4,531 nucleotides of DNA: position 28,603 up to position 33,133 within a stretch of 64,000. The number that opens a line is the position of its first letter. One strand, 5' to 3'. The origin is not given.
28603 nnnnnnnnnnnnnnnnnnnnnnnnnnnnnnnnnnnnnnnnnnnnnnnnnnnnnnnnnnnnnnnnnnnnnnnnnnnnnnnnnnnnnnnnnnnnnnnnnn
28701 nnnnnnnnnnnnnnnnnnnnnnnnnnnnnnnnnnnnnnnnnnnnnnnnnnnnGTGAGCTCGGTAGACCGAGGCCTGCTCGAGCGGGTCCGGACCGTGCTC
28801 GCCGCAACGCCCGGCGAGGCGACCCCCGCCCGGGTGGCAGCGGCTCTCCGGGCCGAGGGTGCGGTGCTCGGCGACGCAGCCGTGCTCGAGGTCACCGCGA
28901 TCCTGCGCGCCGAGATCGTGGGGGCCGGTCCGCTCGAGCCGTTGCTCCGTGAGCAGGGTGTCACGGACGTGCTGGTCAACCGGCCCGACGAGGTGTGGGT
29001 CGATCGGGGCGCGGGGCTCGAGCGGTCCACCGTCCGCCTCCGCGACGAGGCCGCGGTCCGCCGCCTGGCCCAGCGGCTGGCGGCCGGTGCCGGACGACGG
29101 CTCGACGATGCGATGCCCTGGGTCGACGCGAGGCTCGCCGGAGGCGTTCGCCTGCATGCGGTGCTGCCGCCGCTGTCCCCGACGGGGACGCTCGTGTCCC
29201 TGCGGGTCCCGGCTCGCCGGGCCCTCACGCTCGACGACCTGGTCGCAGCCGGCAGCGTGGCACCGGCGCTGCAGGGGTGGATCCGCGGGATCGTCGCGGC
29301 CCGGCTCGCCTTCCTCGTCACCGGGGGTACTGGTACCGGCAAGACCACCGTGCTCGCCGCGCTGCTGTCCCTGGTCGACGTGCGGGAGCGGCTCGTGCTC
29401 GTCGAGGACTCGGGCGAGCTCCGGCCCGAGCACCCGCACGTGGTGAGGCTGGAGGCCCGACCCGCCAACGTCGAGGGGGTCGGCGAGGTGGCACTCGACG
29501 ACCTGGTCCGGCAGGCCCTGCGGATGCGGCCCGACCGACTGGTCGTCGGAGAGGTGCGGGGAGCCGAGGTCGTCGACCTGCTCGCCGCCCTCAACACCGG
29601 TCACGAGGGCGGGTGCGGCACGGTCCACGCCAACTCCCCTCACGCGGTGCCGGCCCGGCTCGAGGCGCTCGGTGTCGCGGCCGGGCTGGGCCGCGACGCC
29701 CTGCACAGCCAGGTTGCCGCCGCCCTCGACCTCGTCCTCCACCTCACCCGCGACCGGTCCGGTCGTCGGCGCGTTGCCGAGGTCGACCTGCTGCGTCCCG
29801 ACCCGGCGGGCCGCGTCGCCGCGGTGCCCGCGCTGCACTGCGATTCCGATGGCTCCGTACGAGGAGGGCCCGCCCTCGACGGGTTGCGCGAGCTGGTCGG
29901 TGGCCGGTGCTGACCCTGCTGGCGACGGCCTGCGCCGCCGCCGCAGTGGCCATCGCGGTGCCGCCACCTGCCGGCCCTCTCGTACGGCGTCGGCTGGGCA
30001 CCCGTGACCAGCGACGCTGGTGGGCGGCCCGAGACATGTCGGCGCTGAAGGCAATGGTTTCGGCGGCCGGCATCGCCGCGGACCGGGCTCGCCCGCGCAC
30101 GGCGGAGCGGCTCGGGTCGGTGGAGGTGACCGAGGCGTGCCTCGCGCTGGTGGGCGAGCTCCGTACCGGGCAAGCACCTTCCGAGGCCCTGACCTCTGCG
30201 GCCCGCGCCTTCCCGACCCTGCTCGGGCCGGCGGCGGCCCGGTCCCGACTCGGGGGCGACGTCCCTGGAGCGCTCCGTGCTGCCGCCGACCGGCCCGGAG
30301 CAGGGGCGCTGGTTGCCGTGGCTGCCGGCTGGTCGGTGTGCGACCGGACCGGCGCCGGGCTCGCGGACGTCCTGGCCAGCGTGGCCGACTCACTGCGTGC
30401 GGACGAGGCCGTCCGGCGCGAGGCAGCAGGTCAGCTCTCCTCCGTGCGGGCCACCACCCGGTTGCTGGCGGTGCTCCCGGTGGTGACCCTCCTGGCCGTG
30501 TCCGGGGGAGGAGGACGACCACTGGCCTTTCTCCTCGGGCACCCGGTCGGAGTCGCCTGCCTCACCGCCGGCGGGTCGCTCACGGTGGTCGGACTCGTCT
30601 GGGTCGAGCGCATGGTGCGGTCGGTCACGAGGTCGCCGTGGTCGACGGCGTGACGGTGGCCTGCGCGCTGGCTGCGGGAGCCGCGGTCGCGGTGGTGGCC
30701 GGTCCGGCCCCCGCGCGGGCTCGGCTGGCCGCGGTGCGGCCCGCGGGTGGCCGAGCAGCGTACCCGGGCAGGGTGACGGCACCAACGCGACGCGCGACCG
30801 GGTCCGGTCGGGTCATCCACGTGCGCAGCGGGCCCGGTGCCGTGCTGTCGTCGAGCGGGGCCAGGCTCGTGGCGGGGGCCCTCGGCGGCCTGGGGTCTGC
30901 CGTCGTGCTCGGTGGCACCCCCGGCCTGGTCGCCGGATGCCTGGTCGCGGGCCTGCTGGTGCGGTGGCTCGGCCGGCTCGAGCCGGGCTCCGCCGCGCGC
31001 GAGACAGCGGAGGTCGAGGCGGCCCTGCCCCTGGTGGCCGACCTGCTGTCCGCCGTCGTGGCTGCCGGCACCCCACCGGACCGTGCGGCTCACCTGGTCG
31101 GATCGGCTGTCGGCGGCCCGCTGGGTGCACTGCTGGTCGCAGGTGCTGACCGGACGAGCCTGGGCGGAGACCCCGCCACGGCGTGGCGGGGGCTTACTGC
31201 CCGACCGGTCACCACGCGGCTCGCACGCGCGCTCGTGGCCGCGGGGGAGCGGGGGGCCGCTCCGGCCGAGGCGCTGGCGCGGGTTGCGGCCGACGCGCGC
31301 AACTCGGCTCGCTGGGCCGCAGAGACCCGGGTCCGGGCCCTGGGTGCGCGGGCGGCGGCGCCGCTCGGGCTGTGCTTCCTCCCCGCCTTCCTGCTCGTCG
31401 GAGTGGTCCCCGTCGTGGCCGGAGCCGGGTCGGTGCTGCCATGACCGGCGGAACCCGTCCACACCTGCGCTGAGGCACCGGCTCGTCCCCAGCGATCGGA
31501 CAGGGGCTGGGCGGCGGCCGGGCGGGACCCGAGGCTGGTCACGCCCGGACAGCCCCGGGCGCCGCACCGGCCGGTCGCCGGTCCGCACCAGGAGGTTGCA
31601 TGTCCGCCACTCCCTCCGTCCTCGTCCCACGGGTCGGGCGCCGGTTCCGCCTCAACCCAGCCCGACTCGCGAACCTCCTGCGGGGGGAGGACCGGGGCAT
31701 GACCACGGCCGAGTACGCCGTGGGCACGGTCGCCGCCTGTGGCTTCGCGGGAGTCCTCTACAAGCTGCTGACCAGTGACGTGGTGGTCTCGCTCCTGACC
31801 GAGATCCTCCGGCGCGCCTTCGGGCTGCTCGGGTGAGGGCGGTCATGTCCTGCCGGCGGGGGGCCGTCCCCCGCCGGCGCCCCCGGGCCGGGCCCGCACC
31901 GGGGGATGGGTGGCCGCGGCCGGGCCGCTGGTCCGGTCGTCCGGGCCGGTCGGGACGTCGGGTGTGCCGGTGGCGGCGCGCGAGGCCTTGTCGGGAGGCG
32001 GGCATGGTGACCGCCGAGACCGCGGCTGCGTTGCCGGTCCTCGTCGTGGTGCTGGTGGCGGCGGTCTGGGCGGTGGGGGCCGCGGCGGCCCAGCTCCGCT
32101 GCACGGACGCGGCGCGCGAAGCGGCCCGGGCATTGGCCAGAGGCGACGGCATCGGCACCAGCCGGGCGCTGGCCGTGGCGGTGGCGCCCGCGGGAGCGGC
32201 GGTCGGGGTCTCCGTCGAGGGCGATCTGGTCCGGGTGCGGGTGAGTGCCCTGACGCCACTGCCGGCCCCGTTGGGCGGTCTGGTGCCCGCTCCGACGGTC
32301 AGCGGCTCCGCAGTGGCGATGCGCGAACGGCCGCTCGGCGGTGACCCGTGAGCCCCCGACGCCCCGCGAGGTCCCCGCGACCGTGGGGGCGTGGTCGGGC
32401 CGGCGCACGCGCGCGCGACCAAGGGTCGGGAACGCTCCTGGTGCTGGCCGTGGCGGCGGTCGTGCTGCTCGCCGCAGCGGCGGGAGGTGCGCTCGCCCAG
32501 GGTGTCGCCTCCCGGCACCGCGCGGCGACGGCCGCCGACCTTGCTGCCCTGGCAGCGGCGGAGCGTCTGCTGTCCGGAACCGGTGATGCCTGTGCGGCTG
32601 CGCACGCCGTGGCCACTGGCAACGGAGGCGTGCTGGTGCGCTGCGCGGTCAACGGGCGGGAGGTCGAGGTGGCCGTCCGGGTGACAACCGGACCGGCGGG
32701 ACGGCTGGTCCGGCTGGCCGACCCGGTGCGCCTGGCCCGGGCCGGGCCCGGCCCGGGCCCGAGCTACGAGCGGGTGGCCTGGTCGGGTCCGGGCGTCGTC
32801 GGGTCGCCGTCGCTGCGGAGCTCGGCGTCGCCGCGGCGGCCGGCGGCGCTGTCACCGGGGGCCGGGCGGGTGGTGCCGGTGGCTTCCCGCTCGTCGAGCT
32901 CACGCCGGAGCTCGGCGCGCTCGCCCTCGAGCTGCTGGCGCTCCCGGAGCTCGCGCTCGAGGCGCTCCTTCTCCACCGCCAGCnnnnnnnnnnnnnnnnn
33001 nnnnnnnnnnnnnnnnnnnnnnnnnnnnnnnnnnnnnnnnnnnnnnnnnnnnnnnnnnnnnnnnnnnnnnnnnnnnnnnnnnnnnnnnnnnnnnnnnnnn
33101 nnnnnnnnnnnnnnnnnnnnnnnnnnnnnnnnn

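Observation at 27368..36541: Conserved but functionally undefined 'helicase/secretion neighbourhood': Tad-like pilus operon converging on a DECH helicase next to a BldG-type partner-switching pair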

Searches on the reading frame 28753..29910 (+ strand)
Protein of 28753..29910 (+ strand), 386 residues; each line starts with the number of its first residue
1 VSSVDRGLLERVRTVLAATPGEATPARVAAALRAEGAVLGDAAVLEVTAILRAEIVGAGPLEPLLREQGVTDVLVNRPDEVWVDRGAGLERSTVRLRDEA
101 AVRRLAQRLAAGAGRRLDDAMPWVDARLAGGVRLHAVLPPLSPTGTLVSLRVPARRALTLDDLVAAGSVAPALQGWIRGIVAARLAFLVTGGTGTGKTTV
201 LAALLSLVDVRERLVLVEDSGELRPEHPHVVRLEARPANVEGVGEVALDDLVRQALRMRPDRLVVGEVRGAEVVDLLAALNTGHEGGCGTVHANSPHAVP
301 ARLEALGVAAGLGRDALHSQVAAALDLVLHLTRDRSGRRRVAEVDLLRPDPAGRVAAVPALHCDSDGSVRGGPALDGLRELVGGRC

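Call 7: search_protein_families(library=ncbifam, proteins=[window:28753-29910:+], max_evalue=0.01)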
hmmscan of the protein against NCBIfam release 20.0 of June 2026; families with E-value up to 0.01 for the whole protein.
window:28753-29910:+ (386 aa): 19 families
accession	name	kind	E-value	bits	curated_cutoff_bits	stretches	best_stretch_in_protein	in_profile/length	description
TIGR03819.1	heli_sec_ATPase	hypoth_equivalog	2.3e-150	500.5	373.15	1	8-344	1-338/340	TadA family conjugal transfer-associated ATPase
TIGR02788.1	VirB11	equivalog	4.3e-57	193.5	249.95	2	173-344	133-306/308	P-type DNA transfer ATPase VirB11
TIGR02782.1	TrbB_P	equivalog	8e-53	179.7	304.55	1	64-344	17-290/303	P-type conjugative transfer ATPase TrbB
NF010475.0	PRK13900.1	equivalog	1.1e-47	162.8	389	2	175-345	151-323/333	type IV secretion system ATPase VirB11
NF010469.0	PRK13894.1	subfamily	2.1e-39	135.7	508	1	64-344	30-304/320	conjugal transfer ATPase TrbB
NF058587.1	archaellum_moto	equivalog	1.8e-35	122.7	550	1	37-295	126-385/527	archaellum flagellar ATPase motor FlaI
NF010407.0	PRK13833.1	subfamily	2e-35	122.8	499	1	65-344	26-297/323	conjugal transfer protein TrbB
NF053672.1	bindosome_BasE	exception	4.7e-31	108.1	1000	1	93-305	178-390/512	bindosome assembly system ATPase subunit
NF010425.0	PRK13851.1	equivalog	9.9e-29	100.3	461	2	173-331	151-312/344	type IV secretion system protein VirB11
NF041000.1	ATPase_ComGA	equivalog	1.9e-13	50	300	1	187-310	131-249/267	competence type IV pilus ATPase ComGA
TIGR01420.1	pilT_fam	subfamily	6.2e-13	48.7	319.1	1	187-349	125-285/343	PilT/PilU family type 4a pilus ATPase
NF007755.0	PRK10436.1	equivalog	3e-11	42.6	617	1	148-325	184-354/465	type II secretion system protein GspE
TIGR02533.1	type_II_gspE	equivalog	2e-09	36.7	630.25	1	163-318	222-371/486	type II secretion system ATPase GspE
NF053534.1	T4PilAsmATPsTfpB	equivalog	1.8e-08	33.2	850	1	173-318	325-464/584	type IV pilus assembly ATPase TfpB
TIGR02538.1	type_IV_pilB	equivalog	4.8e-08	32.1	675.65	1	176-310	308-436/564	type IV-A pilus assembly ATPase PilB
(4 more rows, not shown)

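Call 8: search_protein_families(library=pfam, proteins=[window:28753-29910:+], max_evalue=0.01)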
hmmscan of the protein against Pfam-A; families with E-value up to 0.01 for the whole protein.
window:28753-29910:+ (386 aa): 8 families
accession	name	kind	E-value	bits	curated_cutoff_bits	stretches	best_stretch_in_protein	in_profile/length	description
PF00437.27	T2SSE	-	8.1e-59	199.6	24.9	1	57-339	4-287/370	Type II/IV secretion system protein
PF06414.18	Zeta_toxin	-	0.00013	21.9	22.3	1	186-239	18-71/199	Zeta toxin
PF13401.12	AAA_22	-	0.0012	19.6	27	1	186-238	7-44/130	AAA domain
PF13521.12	AAA_28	-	0.0024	18.5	27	0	188-205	3-20/164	AAA domain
PF10412.15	TrwB_AAD_bind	-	0.0032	16.9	20.5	1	187-221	18-53/387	Type IV secretion-system coupling protein DNA-binding domain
PF13916.11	Phostensin_N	-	0.0042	17.9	23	0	5-41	12-50/86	PP1-regulatory protein, Phostensin N-terminal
PF13245.12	AAA_19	-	0.0057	17.3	25.1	0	186-211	13-38/134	AAA domain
PF13555.12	AAA_29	-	0.0097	16.1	27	0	186-208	24-46/61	P-loop containing region of AAA domain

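Call 32: search_dna_similar(query=window:28753-29910:+, collection=plasmids, mode=protein, max_evalue=1e-30, max_rows=40)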
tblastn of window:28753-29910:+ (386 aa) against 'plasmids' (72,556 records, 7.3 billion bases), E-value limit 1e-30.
Records with a match: 401; places in all: 421; records where one place covers at least 80% of the query: 23.
Best place of each record, by identity: 60-80% 2; <60% 399.
By first word of the organism name: Ralstonia 134; Rhizobium 127; Pseudosulfitobacter 39; Sphingobium 16; Azospirillum 13; Burkholderia 10; Sinorhizobium 7; Photobacterium 6; Caballeronia 4; Novosphingobium 4; and 29 more.
By predicted mobility (MOB-suite, as given by PLSDB): non-mobilizable 201; mobilizable 146; conjugative 54.
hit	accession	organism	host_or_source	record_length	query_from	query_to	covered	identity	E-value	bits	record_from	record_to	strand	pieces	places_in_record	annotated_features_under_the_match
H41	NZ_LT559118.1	Nonomuraea gerenzanensis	-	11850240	41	378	88%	67.3%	5e-95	317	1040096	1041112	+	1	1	none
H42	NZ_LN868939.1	Nocardia farcinica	not known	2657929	8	374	95%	59.4%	1e-76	265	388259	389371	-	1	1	none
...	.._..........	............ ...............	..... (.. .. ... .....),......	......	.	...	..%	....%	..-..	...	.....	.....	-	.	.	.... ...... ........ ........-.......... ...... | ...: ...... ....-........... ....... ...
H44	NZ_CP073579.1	Photobacterium sp. GJ3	-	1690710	47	383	87%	41.8%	2e-48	183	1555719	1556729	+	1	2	record has no annotation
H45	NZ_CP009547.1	Burkholderia sp. 2002721687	water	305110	54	344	75%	47.4%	3e-53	197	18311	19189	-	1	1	CpaF family protein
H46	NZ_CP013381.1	Burkholderia humptydooensis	water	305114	54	344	75%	47.4%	3e-53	197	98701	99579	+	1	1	CpaF family protein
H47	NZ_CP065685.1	Burkholderia humptydooensis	-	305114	54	344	75%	47.4%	3e-53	197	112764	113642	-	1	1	CpaF family protein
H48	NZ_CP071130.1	Caballeronia sp. M1242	Homo sapiens,ETA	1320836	45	347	78%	45.2%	3e-49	186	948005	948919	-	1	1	none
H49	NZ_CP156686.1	Burkholderia stagnalis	Bacterial cells,soils collected in ...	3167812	44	344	78%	45.5%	1e-51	192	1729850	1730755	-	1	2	none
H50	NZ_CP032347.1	Azospirillum brasilense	soil sample,Agricultural field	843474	47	344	77%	46.0%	2e-51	191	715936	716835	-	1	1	CpaF family protein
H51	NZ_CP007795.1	Azospirillum argentinense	Triticum aestivum L.,Root,wheat ...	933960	47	344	77%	46.0%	3e-51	191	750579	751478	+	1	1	CpaF family protein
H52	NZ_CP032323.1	Azospirillum argentinense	soil sample,Agricultural field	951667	47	344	77%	46.0%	3e-51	191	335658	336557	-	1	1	CpaF family protein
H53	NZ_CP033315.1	Azospirillum brasilense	rhizosphere soil of Digitaria ...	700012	47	344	77%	46.0%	4e-51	191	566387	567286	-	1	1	CpaF family protein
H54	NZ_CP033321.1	Azospirillum brasilense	rhizosphere soil of Cynodon ...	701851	47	344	77%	46.0%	4e-51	191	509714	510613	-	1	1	CpaF family protein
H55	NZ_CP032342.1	Azospirillum brasilense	soil sample,Agricultural field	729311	47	344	77%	46.0%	4e-51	191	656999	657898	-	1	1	CpaF family protein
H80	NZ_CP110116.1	Arthrobacter sp. YA7-1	Solanum lycopersicum,Tomato (Solanum ...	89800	54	344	75%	45.1%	1e-52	195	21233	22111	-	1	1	CpaF family protein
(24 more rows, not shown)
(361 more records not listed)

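Call 88: get_annotated_region(hit=H80, flank=9000)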
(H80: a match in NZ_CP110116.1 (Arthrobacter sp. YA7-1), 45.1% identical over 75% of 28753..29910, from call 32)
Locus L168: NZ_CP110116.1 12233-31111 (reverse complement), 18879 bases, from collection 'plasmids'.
description: Arthrobacter sp. YA7-1 plasmid pYA7-1b, complete sequence
organism: Arthrobacter sp. YA7-1 (NCBI taxid 2987701)
taxonomy: Bacteria; Actinomycetota; Actinomycetes; Micrococcales; Micrococcaceae; Arthrobacter; Arthrobacter sp. YA7-1
host: -; source: Solanum lycopersicum,Tomato (Solanum lycopersicum) cultivar KnowYou301 rhizosphere; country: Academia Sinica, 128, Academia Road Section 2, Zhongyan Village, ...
typing (MOB-suite, as given by PLSDB): conjugative; relaxase MOBP; mating-pair formation MPF_T
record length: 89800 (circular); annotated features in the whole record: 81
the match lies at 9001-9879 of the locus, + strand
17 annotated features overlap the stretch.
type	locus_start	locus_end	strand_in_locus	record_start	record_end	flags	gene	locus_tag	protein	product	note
CDS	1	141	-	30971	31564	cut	-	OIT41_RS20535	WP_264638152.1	hypothetical protein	-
CDS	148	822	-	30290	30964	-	-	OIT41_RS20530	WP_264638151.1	CalY family protein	-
CDS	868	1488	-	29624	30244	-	-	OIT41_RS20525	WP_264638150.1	signal peptidase I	-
CDS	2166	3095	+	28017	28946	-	-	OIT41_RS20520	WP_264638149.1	ATP-binding cassette domain-containing protein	-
CDS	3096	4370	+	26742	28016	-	-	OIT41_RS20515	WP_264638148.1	ABC transporter permease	-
CDS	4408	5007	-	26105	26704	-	-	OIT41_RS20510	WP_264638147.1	hypothetical protein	-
CDS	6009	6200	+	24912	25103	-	-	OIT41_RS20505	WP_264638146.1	Flp family type IVb pilin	-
CDS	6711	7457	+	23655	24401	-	cpaB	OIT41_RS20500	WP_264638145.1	Flp pilus assembly protein CpaB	-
CDS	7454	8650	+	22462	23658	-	-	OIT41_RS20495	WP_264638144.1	AAA family ATPase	-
CDS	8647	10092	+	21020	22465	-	-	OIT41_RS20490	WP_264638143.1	CpaF family protein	-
CDS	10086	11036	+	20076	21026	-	-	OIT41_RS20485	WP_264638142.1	type II secretion system F family protein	-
CDS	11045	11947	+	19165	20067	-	-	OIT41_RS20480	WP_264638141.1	type II secretion system F family protein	-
CDS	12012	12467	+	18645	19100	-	-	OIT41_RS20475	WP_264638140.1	TadE family protein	-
CDS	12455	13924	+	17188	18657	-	-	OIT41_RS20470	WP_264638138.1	pilus assembly protein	-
CDS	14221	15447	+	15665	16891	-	-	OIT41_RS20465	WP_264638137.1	bifunctional glycosyltransferase family 2/GtrA family protein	-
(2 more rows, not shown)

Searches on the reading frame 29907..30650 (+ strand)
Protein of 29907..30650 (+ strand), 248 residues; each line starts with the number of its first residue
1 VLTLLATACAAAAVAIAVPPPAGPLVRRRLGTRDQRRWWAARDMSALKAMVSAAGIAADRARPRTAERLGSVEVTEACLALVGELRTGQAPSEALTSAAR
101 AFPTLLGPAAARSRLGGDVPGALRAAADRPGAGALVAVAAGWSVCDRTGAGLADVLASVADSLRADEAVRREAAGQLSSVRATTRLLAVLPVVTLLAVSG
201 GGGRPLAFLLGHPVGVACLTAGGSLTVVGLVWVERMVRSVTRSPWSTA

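Call 7: search_protein_families(library=ncbifam, proteins=[window:29907-30650:+], max_evalue=0.01)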
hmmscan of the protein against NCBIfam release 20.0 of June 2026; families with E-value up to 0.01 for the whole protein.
window:29907-30650:+ (248 aa): 0 families

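Call 8: search_protein_families(library=pfam, proteins=[window:29907-30650:+], max_evalue=0.01)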
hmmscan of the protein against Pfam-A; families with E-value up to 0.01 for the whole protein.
window:29907-30650:+ (248 aa): 1 family
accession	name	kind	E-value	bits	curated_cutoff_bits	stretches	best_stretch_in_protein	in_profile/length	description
PF00482.28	T2SSF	-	1.8e-08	34.8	25.2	1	144-198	69-123/125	Type II secretion system (T2SS), protein F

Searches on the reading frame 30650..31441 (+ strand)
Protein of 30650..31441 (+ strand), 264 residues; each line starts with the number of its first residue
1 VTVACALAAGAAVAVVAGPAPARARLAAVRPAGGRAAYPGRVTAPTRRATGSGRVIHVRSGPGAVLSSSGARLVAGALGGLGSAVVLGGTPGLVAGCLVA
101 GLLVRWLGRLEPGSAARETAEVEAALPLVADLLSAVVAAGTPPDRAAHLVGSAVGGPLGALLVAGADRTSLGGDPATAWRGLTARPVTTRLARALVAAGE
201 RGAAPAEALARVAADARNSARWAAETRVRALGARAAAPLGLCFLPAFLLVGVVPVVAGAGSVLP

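Call 7: search_protein_families(library=ncbifam, proteins=[window:30650-31441:+], max_evalue=0.01)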
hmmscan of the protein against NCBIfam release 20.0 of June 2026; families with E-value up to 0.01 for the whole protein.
window:30650-31441:+ (264 aa): 0 families

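Call 8: search_protein_families(library=pfam, proteins=[window:30650-31441:+], max_evalue=0.01)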
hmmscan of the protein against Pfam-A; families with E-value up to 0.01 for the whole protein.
window:30650-31441:+ (264 aa): 1 family
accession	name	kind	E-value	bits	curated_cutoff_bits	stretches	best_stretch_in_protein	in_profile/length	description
PF00482.28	T2SSF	-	9.9e-15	55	25.2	1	130-252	2-124/125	Type II secretion system (T2SS), protein F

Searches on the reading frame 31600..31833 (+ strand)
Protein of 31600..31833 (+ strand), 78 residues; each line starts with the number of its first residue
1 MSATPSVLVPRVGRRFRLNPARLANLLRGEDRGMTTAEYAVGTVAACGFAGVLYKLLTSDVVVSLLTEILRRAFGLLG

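Call 7: search_protein_families(library=ncbifam, proteins=[window:31600-31833:+], max_evalue=0.01)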
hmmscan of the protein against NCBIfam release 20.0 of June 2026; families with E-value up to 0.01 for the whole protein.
window:31600-31833:+ (78 aa): 0 families

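Call 8: search_protein_families(library=pfam, proteins=[window:31600-31833:+], max_evalue=0.01)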
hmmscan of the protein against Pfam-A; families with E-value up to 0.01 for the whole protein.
window:31600-31833:+ (78 aa): 1 family
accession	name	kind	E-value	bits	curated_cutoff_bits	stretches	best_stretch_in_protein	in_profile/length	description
PF14029.11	DUF4244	-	1.9e-23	82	27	1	26-74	5-53/54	Protein of unknown function (DUF4244)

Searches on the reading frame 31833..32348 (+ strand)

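Call 7: search_protein_families(library=ncbifam, proteins=[window:31833-32348:+], max_evalue=0.01)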
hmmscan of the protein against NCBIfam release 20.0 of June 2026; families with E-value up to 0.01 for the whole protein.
window:31833-32348:+ (172 aa): 1 family
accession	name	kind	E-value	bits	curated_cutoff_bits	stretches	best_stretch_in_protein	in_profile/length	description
NF041390.1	TadE_Rv3655c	subfamily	5.7e-26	91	40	1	61-165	1-100/101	TadE family type IV pilus minor pilin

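Call 8: search_protein_families(library=pfam, proteins=[window:31833-32348:+], max_evalue=0.01)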
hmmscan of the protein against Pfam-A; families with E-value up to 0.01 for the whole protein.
window:31833-32348:+ (172 aa): 1 family
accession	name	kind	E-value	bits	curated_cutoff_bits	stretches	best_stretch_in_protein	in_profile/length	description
PF07811.17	TadE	-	4.1e-06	27.2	22.9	1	57-99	1-43/43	TadE-like protein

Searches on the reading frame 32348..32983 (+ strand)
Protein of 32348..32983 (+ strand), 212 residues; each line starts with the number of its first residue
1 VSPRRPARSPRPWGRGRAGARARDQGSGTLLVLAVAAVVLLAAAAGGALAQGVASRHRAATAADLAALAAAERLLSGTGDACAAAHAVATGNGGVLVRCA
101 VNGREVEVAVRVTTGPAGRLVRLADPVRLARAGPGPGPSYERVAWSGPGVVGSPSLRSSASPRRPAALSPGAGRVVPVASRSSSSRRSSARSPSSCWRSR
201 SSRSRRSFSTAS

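Call 7: search_protein_families(library=ncbifam, proteins=[window:32348-32983:+], max_evalue=0.01)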
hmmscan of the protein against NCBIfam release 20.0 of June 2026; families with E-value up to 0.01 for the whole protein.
window:32348-32983:+ (212 aa): 1 family
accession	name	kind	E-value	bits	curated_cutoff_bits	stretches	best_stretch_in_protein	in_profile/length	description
TIGR03816.1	tadE_like_DECH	hypoth_equivalog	1.7e-23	82.9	50.95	1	24-134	1-109/109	Rv3654c family TadE-like protein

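Call 8: search_protein_families(library=pfam, proteins=[window:32348-32983:+], max_evalue=0.01)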
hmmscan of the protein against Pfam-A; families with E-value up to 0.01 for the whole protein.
window:32348-32983:+ (212 aa): 1 family
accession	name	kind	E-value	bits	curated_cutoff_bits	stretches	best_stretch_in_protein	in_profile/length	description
PF13400.11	Tad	-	4.9e-05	24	22.3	1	26-71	1-45/47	Putative Flp pilus-assembly TadE/G-like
